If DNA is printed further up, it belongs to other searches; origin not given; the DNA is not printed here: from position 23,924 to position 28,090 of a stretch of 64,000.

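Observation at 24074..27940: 1288-aa membrane-anchored coiled-coil protein with a C-terminal HTH and an ancient internal 222-aa tandem duplication, heading the glycosylation operon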

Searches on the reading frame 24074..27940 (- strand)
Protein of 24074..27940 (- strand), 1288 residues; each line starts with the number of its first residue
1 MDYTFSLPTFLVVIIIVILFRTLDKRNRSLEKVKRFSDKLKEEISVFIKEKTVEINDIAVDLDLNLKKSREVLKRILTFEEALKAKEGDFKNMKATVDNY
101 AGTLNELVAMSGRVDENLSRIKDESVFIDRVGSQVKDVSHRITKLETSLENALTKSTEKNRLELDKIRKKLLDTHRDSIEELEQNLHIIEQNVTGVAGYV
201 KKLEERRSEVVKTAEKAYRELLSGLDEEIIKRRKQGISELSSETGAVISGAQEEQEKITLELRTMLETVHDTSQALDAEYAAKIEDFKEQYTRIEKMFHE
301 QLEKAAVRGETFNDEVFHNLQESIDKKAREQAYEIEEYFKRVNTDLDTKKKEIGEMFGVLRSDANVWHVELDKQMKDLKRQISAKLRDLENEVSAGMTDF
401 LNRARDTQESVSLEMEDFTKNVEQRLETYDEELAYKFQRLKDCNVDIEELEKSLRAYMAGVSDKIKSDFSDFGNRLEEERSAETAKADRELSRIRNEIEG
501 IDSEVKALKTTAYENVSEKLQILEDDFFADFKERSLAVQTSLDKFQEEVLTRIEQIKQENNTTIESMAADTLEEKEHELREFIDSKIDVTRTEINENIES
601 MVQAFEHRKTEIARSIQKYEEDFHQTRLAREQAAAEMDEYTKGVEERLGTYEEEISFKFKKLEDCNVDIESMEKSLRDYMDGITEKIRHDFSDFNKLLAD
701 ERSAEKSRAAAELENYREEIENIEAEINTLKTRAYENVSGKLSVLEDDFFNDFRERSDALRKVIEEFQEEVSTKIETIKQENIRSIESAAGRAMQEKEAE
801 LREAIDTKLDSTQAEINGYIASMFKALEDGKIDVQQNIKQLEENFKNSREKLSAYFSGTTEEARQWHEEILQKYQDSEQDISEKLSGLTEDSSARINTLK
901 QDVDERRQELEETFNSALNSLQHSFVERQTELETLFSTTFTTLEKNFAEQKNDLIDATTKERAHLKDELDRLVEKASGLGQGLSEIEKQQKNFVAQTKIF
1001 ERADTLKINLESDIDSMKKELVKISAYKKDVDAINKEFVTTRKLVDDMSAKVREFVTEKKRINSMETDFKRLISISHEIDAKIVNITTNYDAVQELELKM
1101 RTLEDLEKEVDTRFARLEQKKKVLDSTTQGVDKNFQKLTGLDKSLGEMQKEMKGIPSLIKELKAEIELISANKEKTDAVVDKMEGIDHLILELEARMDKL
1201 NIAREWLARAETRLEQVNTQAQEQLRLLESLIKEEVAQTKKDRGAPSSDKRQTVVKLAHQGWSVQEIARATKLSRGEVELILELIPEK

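Call 6: search_protein_families(library=pfam, proteins=[window:24074-27940:-], max_evalue=1)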
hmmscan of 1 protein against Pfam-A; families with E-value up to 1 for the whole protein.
window:24074-27940:- (1288 aa): 15 families
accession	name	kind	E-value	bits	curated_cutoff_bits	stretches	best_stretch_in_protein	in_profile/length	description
PF01442.23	Apolipoprotein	-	6.2e-19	68.9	90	6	375-521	24-164/190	Apolipoprotein A1/A4/E domain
PF04513.17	Baculo_PEP_C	-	3.5e-12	47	38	2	714-780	19-92/140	Baculovirus polyhedron envelope protein, PEP, C terminus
PF19610.4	DUF6115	-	8e-07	29.9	27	1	1181-1284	34-133/134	Family of unknown function (DUF6115)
PF10975.14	DUF2802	-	2.2e-05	25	33.5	1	1208-1284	7-66/68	Protein of unknown function (DUF2802)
PF02601.20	Exonuc_VII_L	-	0.00025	21.1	35.9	3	836-1011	140-308/315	Exonuclease VII, large subunit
PF13384.12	HTH_23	-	0.0014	18.8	24.6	1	1247-1275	3-31/50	Homeodomain-like domain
PF05755.17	REF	-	0.0022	18.3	25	1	570-622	58-110/206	Rubber elongation factor protein (REF)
PF14942.11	Muted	-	0.004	17.8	26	1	861-931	75-145/146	Organelle biogenesis, Muted-like protein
PF02403.27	Seryl_tRNA_N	-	0.0078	16.9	28.2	1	1130-1201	23-94/108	Seryl-tRNA synthetase N-terminal domain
PF02796.21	HTH_7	-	0.018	15.6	23.8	1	1251-1275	11-35/45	Helix-turn-helix domain of resolvase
PF17324.7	BLI1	-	0.023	15.9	26.9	1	833-906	11-84/111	BLOC-1 interactor 1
PF13518.12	HTH_28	-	0.061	13.9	25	1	1250-1276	1-27/52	Helix-turn-helix domain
PF00292.24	PAX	-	0.1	13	22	0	1249-1283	21-55/125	'Paired box' domain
PF06056.18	Terminase_5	-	0.17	12.3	20.3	1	1250-1275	2-27/58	Putative ATPase subunit of terminase (gpP-like)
PF13455.12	MUG113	-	0.29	12.2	22.3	1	286-325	34-67/73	Meiotically up-regulated gene 113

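Call 7: search_protein_families(library=ncbifam, proteins=[window:24074-27940:-], max_evalue=1)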
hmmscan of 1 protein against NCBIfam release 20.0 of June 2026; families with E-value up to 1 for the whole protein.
window:24074-27940:- (1288 aa): 14 families
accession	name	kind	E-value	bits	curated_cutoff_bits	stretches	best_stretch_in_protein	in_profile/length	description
NF047515.1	SpiroCoCo_C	equivalog_domain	1.7e-94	316.5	125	2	972-1282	2-313/313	SpiroCoCo family coiled-coil protein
NF047516.1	LA_3659_fam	equivalog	3e-61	206.8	36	6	9-223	3-214/221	LA_3659 family protein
NF047514.1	SpiroCoCo_N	equivalog_domain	3e-61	206.8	75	6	9-223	3-214/221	SpiroCoCo family coiled-coil protein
TIGR02168.1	SMC_prok_B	equivalog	1e-13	50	567.35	4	403-777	665-1038/1181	chromosome segregation protein SMC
NF045487.1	ASRP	equivalog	5e-11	41.9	300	3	1116-1243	122-251/593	archaea-specific SMC-related protein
TIGR02169.1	SMC_prok_A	equivalog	3.7e-10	38.2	729.4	5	651-999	169-509/1165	chromosome segregation protein SMC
NF003034.1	PRK03918.1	equivalog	8.5e-09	33.9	700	3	1001-1230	165-395/878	DNA double-strand break repair ATPase Rad50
NF041034.1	Rad50_Sulf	equivalog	1.5e-07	29.7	1000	4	983-1227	449-699/872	DNA double-strand break repair ATPase Rad50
TIGR04523.1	Mplasa_alph_rch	subfamily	3.3e-07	28.7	270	4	702-1113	354-744/745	helix-rich protein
NF052504.1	sll1863_fam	domain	0.002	18.3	35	2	850-921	21-92/93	sll1863 family stress response protein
NF041035.1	Rad50_Halo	equivalog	0.0035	15.8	1000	2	751-1241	165-653/883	DNA double-strand break repair ATPase Rad50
NF045780.1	TrlF_fam_ATP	equivalog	0.015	14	350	1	43-381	431-783/944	TrlF family AAA-like ATPase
NF002572.0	PRK02224.1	equivalog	0.059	11.6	1087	1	720-1224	201-672/888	DNA double-strand break repair ATPase Rad50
NF058640.1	PlzR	equivalog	0.44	10.7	80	0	319-365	32-78/87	PlzR type 4 pili assembly inhibitor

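Call 8: search_solved_structures(query=window:24074-27940:-, max_evalue=1)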
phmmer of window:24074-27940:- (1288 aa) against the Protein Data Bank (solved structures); distinct sequences matched with E-value up to 1: 10.
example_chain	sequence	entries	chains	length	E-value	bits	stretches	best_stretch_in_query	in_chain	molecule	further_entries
6clz_B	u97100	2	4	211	0.0014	19.9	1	663-834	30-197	Apolipoprotein A-I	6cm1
2msc_A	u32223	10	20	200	0.019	16.2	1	674-833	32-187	Apolipoprotein A-I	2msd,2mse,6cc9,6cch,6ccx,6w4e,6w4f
4v6m_A0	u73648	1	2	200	0.019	16.2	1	674-834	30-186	Apolipoprotein A-I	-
1av1_A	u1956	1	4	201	0.019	16.2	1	674-834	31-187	APOLIPOPROTEIN A-I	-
6pts_A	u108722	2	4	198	0.02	16.1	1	674-833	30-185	Apolipoprotein A-I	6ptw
8yj5_A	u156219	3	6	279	0.052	14.8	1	1094-1181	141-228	Iron ABC transporter substrate-binding lipoprotein MtsA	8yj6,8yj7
8yj8_A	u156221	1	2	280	0.052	14.8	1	1094-1181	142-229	Iron ABC transporter substrate-binding lipoprotein MtsA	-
3hh8_A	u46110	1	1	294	0.057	14.6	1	1094-1181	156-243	Metal ABC transporter substrate-binding lipoprotein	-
3s84_A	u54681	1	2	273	0.07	14.3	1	543-756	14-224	Apolipoprotein A-IV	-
4aih_A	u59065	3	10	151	0.24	12.6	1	195-270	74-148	TRANSCRIPTIONAL REGULATOR SLYA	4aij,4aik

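Call 15: find_homologous_proteins(query=window:24074-27940:-, max_evalue=0.00001)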
Query window:24074-27940:- (1288 aa): 29 proteins with E <= 0.00001 among 8000 candidates.
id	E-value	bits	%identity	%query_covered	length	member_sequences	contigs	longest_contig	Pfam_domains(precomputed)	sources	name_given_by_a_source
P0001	0.0e+0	2667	100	100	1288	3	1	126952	PF10975.15,PF04513.18,PF01442.24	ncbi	-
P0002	0.0e+0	1841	70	100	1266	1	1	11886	PF04513.18,PF01442.24,PF19610.6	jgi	jgi:chromosome segregation ATPase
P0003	0.0e+0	1518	60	100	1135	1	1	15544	PF04513.18,PF01442.24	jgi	jgi:chromosome segregation ATPase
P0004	0.0e+0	1402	69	46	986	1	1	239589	PF04513.18,PF01442.24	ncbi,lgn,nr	ncbi:MAG: hypothetical protein JW822_11260 [Spirochaetales bacterium]|nr:hypothetical protein [Spiro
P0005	0.0e+0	1398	69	46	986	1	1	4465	PF10975.15,PF04513.18,PF01442.24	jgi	jgi:chromosome segregation ATPase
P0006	0.0e+0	1397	59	58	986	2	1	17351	PF04513.18,PF01442.24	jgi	jgi:chromosome segregation ATPase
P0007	6.6e-228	778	41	50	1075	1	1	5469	PF04513.18,PF01442.24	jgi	jgi:chromosome segregation ATPase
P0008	6.0e-153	530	31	69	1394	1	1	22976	PF04513.18,PF01442.24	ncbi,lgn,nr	ncbi:MAG: hypothetical protein JW881_10185 [Spirochaetales bacterium]|nr:hypothetical protein [Spiro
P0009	1.6e-150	522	29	65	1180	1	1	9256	PF04513.18,PF28217.1,PF01442.24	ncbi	-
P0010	4.1e-147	510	34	55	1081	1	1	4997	PF01442.24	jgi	jgi:chromosome segregation ATPase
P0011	2.8e-143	498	34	50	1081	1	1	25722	PF04513.18,PF19610.6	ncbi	-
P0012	3.3e-139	484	34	50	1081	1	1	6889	PF04513.18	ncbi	-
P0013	8.9e-139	483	28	75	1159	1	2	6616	PF04513.18,PF28217.1,PF01442.24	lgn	-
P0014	6.4e-138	480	30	64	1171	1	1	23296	PF04513.18,PF01442.24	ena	-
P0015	2.2e-137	478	30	65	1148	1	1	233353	PF04513.18,PF28217.1,PF01442.24,PF08702.16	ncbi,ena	-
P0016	4.1e-137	477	27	100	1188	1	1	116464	PF04513.18,PF28217.1,PF01442.24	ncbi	-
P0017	1.4e-135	472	29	73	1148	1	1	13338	PF04513.18,PF28217.1,PF01442.24,PF08702.16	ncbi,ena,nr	ncbi:MAG TPA: hypothetical protein VMW87_03105 [Spirochaetia bacterium]|nr:hypothetical protein [Spi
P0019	9.5e-127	443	29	67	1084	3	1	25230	PF04513.18,PF01442.24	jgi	jgi:chromosome segregation ATPase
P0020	1.9e-124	435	27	99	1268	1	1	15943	PF02601.21,PF04513.18,PF28217.1,PF07464.17,PF01442.24,PF04108.18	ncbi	-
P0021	3.0e-124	435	36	52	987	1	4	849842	PF04513.18,PF01442.24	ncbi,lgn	-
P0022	2.1e-120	422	28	98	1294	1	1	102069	PF04513.18,PF28217.1,PF01442.24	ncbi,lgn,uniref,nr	ncbi:Chromosome segregation ATPase [Alkalispirochaeta americana]|uniref:Chromosome segregation ATPas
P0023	4.6e-109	384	40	32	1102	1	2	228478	PF01442.24,PF07889.18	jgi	jgi:chromosome segregation ATPase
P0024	5.5e-95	338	30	64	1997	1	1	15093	PF01442.24,PF19610.6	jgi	jgi:chromosome segregation ATPase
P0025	7.3e-84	301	27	64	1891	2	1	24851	PF04513.18,PF01442.24,PF19610.6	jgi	jgi:DNA repair exonuclease SbcCD ATPase subunit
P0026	1.0e-75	274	25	74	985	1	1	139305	PF19610.6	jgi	-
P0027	4.0e-67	245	24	54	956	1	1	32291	PF01442.24,PF19610.6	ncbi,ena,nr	ncbi:MAG: hypothetical protein FWG89_10255 [Treponema sp.]|nr:hypothetical protein [Treponema sp.]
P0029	6.6e-9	53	21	99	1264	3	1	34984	PF04513.18,PF01442.24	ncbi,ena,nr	ncbi:MAG: hypothetical protein A2014_04465 [Spirochaetes bacterium GWF1_49_6]|nr:MAG: hypothetical p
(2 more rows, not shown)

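Call 16: find_encoding_contigs(protein=P0001, flank=10000, max_places=3)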
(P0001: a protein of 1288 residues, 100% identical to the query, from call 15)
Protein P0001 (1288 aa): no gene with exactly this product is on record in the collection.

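Call 23: find_encoding_contigs(protein=P0022, flank=10000, max_places=1)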
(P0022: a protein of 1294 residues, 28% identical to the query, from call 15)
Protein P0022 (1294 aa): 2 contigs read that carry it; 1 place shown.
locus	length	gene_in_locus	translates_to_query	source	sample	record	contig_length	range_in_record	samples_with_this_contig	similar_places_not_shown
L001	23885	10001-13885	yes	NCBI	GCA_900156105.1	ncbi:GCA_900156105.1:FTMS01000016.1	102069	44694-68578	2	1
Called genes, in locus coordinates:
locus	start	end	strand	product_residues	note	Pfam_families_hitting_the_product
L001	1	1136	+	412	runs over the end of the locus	PF00376:MerR (faint), PF13411:MerR_1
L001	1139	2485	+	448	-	-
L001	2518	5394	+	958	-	PF07719:TPR_2 (faint), PF09976:TPR_21 (faint), PF13371:TPR_9 (faint), PF13428:TPR_14 (faint), PF13525:YfiO (faint), PF13432:TPR_16, PF13429:TPR_15 (weak), PF14559:TPR_19 (weak), +10 more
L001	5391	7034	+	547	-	-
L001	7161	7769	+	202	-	PF01618:MotA_ExbB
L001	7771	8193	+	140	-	PF02472:ExbD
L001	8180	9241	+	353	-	-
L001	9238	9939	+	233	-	PF00702:Hydrolase, PF13419:HAD_2, PF13242:Hydrolase_like (weak)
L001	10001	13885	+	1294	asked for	PF04513:Baculo_PEP_C (faint), PF28217:FAM81B (faint), PF01442:Apolipoprotein (weak)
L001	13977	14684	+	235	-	PF01025:GrpE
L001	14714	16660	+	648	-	PF00012:HSP70, PF06723:MreB_Mbl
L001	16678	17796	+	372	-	PF00226:DnaJ, PF01556:DnaJ_C, PF00684:DnaJ_CXXCXGXG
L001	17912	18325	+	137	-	-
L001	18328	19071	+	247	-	PF00588:SpoU_methylase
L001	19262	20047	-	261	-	PF01026:TatD_DNase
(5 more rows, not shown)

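Call 24: find_encoding_contigs(protein=P0027, flank=10000, max_places=1)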
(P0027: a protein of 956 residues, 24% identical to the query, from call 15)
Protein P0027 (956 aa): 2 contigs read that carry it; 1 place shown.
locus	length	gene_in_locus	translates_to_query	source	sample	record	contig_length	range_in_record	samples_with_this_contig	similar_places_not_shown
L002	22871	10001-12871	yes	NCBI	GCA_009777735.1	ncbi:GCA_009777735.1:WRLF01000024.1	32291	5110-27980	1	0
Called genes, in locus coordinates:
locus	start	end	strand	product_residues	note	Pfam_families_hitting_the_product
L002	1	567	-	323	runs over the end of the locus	PF00698:Acyl_transf_1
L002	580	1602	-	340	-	PF08545:ACP_syn_III, PF08541:ACP_syn_III_C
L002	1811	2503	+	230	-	PF13539:Peptidase_M15_4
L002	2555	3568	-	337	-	PF13306:LRR_5 (weak)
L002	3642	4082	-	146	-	-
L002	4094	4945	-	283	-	-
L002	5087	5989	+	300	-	PF00753:Lactamase_B, PF23023:Anti-Pycsar_Apyc1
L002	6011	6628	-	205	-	PF08843:AbiEii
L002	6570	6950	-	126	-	-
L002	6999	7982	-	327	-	PF17827:PrmC_N, PF05175:MTS, PF13847:Methyltransf_31 (weak), PF13649:Methyltransf_25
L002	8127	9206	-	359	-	PF03462:PCRF, PF00472:RF-1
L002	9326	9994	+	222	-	PF00702:Hydrolase, PF13419:HAD_2, PF13242:Hydrolase_like (weak)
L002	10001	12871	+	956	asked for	PF01442:Apolipoprotein (faint), PF19610:DUF6115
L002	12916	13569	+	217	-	-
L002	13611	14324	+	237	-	PF13646:HEAT_2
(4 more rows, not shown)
